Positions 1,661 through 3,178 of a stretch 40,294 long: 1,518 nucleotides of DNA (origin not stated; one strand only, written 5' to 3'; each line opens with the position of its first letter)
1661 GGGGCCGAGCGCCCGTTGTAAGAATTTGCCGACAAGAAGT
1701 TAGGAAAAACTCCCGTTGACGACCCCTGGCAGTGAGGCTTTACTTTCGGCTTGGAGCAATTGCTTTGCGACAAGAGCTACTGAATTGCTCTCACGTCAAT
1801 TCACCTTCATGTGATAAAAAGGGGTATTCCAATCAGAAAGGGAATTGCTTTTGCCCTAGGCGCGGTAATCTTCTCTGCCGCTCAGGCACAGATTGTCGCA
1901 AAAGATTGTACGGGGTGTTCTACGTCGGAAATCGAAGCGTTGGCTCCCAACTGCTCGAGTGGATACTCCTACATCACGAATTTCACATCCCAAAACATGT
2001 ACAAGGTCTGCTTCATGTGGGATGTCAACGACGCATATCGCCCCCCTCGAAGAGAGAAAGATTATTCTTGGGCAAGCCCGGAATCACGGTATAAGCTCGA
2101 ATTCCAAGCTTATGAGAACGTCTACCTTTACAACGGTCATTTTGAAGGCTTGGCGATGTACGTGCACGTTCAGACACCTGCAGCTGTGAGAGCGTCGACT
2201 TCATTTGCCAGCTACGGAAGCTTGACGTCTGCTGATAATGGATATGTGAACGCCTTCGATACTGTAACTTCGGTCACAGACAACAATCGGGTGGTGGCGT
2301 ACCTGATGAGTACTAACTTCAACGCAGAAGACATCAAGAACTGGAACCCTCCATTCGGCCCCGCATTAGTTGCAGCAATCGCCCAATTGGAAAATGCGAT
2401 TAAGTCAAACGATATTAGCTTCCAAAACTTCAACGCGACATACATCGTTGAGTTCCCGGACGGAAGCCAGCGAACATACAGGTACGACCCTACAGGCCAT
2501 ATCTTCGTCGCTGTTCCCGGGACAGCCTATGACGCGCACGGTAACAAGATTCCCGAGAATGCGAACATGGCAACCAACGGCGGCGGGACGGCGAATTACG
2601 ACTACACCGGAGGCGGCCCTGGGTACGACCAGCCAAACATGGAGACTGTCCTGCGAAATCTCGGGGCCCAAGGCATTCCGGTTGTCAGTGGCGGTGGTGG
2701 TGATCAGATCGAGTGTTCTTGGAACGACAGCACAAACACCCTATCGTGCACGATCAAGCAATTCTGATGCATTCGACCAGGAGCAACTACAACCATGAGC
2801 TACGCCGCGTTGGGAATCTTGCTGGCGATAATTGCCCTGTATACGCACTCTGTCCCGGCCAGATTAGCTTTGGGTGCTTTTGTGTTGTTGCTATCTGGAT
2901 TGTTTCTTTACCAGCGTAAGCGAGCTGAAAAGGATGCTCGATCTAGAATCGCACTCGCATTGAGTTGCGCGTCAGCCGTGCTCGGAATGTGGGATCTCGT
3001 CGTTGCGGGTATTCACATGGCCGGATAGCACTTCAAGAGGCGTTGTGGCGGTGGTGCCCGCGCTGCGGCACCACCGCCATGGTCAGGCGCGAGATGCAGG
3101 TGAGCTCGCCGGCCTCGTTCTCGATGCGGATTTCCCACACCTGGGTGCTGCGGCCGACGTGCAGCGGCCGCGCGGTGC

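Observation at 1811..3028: Islet cargo: a Sec-secreted Cys/Gly-rich 318-aa protein plus a 77-aa multi-TM partner, a candidate undescribed two-gene module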

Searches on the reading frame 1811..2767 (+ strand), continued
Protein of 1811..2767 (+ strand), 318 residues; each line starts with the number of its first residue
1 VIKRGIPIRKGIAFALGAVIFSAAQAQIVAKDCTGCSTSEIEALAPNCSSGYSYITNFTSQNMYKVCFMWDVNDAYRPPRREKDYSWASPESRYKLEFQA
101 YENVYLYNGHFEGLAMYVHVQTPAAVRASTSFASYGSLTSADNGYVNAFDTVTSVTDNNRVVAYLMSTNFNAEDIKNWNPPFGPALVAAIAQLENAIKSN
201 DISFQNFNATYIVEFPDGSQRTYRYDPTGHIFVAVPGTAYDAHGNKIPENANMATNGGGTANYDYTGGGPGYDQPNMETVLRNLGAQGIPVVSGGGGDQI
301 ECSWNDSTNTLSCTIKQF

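Call 78: search_protein_families(library=pfam, proteins=[P0004, P0005, P0101, P0062, P0080, P0099, P0102, P0137], max_evalue=1)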
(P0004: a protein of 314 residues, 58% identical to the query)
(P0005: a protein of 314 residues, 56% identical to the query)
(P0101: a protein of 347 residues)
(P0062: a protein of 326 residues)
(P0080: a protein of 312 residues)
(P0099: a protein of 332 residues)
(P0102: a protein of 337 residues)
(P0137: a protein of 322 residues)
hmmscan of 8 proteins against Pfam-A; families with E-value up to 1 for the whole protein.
P0004 (314 aa): 2 families
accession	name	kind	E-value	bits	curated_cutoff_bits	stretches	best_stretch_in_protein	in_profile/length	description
PF03642.18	MAP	-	2e-05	25.3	24.3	2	204-225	55-76/88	MAP domain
PF03865.19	ShlB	-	0.04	13.8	22.7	1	78-227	80-227/311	Haemolysin secretion/activation protein ShlB/FhaC/HecB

P0005 (314 aa): 2 families
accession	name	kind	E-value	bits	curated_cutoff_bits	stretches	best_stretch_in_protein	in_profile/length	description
PF03865.19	ShlB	-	0.0013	18.7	22.7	1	75-226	77-226/311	Haemolysin secretion/activation protein ShlB/FhaC/HecB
PF03642.18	MAP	-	0.025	15.3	24.3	0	204-220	55-71/88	MAP domain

P0101 (347 aa): 2 families
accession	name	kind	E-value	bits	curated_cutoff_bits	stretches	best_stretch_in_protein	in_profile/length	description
PF03351.22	DOMON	-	0.11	13.2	32.7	1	216-258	18-62/124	DOMON domain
PF02971.19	FTCD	-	0.13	12.6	24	1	232-304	34-106/145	Formiminotransferase domain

P0062 (326 aa): 0 families

P0080 (312 aa): 0 families

P0099 (332 aa): 1 family
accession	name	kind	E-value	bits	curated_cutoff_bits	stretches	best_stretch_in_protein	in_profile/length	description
PF12715.13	Abhydrolase_7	-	0.12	12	21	1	155-222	12-78/388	Abhydrolase family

P0102 (337 aa): 0 families

P0137 (322 aa): 1 family
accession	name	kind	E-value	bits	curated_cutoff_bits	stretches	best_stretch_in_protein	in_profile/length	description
PF10818.13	SecM_small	-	0.18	13.1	26.1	1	17-45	2-30/95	secA translation cis-regulator SecM, small type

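Call 84: search_protein_families(library=pfam, proteins=[L007:4071-7391:-, L007:9461-10744:-, L007:10817-11425:-, L007:11470-12981:-, L002:4043-4846:+, L028:5123-5626:+, L028:8296-8541:+, L028:3510-3761:+], max_evalue=0.01)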
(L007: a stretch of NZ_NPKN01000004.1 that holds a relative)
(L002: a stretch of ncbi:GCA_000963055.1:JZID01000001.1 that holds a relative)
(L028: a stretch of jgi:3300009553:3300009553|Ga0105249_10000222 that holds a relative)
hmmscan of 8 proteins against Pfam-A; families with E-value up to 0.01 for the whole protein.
L007:4071-7391:- (1106 aa): 0 families

L007:9461-10744:- (427 aa): 1 family
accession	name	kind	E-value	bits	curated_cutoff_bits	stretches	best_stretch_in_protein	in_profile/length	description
PF01554.23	MatE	-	1.6e-50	171.4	24.9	2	25-186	1-161/161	MatE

L007:10817-11425:- (202 aa): 1 family
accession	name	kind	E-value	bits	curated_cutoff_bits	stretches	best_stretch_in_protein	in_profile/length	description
PF09998.14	DUF2239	-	3.7e-72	242.4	25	1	8-186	1-181/182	Uncharacterized protein conserved in bacteria (DUF2239)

L007:11470-12981:- (503 aa): 0 families

L002:4043-4846:+ (267 aa): 1 family
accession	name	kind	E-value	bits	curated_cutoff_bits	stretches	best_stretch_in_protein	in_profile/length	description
PF05036.18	SPOR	-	9.6e-07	29.5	21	0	157-222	4-71/76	SPOR domain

L028:5123-5626:+ (167 aa): 0 families

L028:8296-8541:+ (81 aa): 0 families

L028:3510-3761:+ (83 aa): 0 families

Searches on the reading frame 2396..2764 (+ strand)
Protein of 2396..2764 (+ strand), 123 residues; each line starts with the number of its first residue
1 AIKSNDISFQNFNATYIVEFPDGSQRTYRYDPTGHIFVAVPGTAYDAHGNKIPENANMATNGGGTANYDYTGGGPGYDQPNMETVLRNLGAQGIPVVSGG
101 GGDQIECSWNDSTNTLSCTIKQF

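Call 66: search_protein_families(library=pfam, proteins=[window:2396-2764:+], max_evalue=10)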
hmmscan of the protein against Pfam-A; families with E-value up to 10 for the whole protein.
seq(123 aa): 1 family
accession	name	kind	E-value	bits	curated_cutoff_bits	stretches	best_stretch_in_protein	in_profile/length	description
PF05593.20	RHS_repeat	-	0.025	15.4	22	1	21-36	13-28/38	RHS Repeat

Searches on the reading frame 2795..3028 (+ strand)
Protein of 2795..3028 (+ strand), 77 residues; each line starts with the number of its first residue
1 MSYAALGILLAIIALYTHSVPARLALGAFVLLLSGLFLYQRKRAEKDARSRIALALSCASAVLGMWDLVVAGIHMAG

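Call 5: search_protein_families(library=pfam, proteins=[window:2795-3028:+], max_evalue=1)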
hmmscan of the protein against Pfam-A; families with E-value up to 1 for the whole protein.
window:2795-3028:+ (77 aa): 6 families
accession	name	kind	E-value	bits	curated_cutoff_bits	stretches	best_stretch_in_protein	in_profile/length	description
PF19845.4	DUF6320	-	0.0073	16.6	29.9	1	4-52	136-184/186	Family of unknown function (DUF6320)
PF00746.26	Gram_pos_anchor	-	0.047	14.1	20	1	24-46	21-42/43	LPXTG cell wall anchor motif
PF07760.16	DUF1616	-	0.13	11.9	31.6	1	5-57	81-133/307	Protein of unknown function (DUF1616)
PF14264.12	Glucos_trans_II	-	0.17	11.4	30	1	3-40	101-140/317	Glucosyl transferase GtrII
PF04932.20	Wzy_C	-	0.23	11.7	31.7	1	7-69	3-59/149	O-Antigen ligase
PF13567.11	DUF4131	-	0.69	10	31.6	0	21-52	6-33/165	Domain of unknown function (DUF4131)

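Call 8: search_protein_families(library=ncbifam, proteins=[window:2795-3028:+], max_evalue=1)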
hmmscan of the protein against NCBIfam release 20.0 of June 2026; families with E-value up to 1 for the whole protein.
window:2795-3028:+ (77 aa): 1 family
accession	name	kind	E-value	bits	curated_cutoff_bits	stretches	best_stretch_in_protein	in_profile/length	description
TIGR01167.1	LPXTG_anchor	domain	0.27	12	15.9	1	24-43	14-32/34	LPXTG cell wall anchor domain-containing protein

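Call 45: search_protein_families(library=phrogs, proteins=[window:2795-3028:+], max_evalue=1)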
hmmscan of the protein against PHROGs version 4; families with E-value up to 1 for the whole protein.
window:2795-3028:+ (77 aa): 1 family
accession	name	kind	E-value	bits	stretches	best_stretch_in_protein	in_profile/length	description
phrog_2429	-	moron, auxiliary metabolic gene and host takeover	0.28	12.4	1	25-47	11-33/82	involved in bacteriocin production or immunity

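Call 46: search_protein_families(library=padloc, proteins=[window:2795-3028:+], max_evalue=1)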
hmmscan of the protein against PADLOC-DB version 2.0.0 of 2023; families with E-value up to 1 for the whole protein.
window:2795-3028:+ (77 aa): 0 families

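Call 55: find_homologous_proteins(query=A4, max_evalue=0.01)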
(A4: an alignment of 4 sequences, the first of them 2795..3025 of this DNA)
Query A4 (4 sequences) (77 aa, profile of the alignment): 8 proteins with E <= 0.01 among 3401 candidates.
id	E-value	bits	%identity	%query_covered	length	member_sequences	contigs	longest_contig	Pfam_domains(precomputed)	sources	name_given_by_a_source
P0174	4.3e-36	141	63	100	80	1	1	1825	-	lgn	-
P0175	1.3e-35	139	71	100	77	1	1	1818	-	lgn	-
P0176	9.4e-33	130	73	100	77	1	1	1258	-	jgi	jgi:hypothetical protein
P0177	1.3e-27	114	44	99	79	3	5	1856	-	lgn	-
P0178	1.5e-27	113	38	99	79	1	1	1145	-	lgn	-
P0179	5.3e-22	96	40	84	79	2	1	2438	-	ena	-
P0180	7.4e-17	79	45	97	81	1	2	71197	-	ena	-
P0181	5.5e-15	73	31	92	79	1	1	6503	-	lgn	-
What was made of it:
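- Checked: The small one has 8 homologues (call 55).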

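Call 56: find_encoding_contigs(protein=P0180, flank=8000, max_places=2)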
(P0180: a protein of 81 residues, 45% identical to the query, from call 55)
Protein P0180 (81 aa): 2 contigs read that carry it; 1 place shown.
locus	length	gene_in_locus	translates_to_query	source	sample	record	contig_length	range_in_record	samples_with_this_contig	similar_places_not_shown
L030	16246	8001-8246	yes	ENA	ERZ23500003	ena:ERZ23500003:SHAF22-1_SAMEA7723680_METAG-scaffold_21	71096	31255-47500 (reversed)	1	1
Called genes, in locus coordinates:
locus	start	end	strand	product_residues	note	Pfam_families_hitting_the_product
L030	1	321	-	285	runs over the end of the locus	PF11219:DUF3014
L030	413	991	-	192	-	PF07298:NnrU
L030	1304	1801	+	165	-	PF06983:3-dmu-9_3-mt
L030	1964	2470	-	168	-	PF09351:DUF1993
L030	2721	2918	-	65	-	-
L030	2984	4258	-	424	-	PF00083:Sugar_tr, PF07690:MFS_1, PF12832:MFS_1_like, PF07690:MFS_1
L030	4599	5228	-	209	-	PF01227:GTP_cyclohydroI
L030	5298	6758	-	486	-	PF02646:RmuC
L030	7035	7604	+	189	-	-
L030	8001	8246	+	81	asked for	-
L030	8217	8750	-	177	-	PF03061:4HBT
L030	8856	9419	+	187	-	PF11006:DUF2845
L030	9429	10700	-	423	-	PF07219:HemY_N, PF07719:TPR_2 (faint), PF13428:TPR_14 (faint), PF14559:TPR_19 (weak)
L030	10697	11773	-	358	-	PF04375:HemX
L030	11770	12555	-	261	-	PF02602:HEM4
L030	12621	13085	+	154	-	PF09500:YiiD_C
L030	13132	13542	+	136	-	-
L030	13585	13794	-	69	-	-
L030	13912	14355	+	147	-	PF00581:Rhodanese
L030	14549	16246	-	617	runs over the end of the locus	PF00270:DEAD, PF00271:Helicase_C, PF16124:RecQ_Zn_bind, PF09382:RQC, PF00570:HRDC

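Call 77: predict_structure(alignment_id=A6)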
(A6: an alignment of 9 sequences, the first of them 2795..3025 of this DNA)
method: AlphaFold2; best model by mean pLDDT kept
length: 77 residues; sequences in the alignment: 9
mean_pLDDT: 63.5   pTM: 0.34
mean pLDDT of the five models: 63.5, 63.4, 61.8, 59.1, 56.9
residues with pLDDT >= 90: 0; 70-90: 9; 50-70: 66; < 50: 2
segments of 3 or more residues with pLDDT < 50: none
pLDDT, mean of each block of 10 residues (from residue 1): 60 64 68 69 56 62 67 61
secondary structure, 60 per line:
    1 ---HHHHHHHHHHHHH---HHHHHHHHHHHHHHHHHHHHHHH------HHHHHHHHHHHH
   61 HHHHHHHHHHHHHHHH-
elements in order: H4-16 H20-42 H49-76
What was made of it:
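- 2795..3028 (+): Small gene: 77-aa basic (pI 9.9) membrane protein with three helices. Inferred topology is N-in, C-out, with the basic loop in the cytoplasm. AF2 helices at 4-16, 20-42 and 49-76, at low confidence (pLDDT 63.5; call 77).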
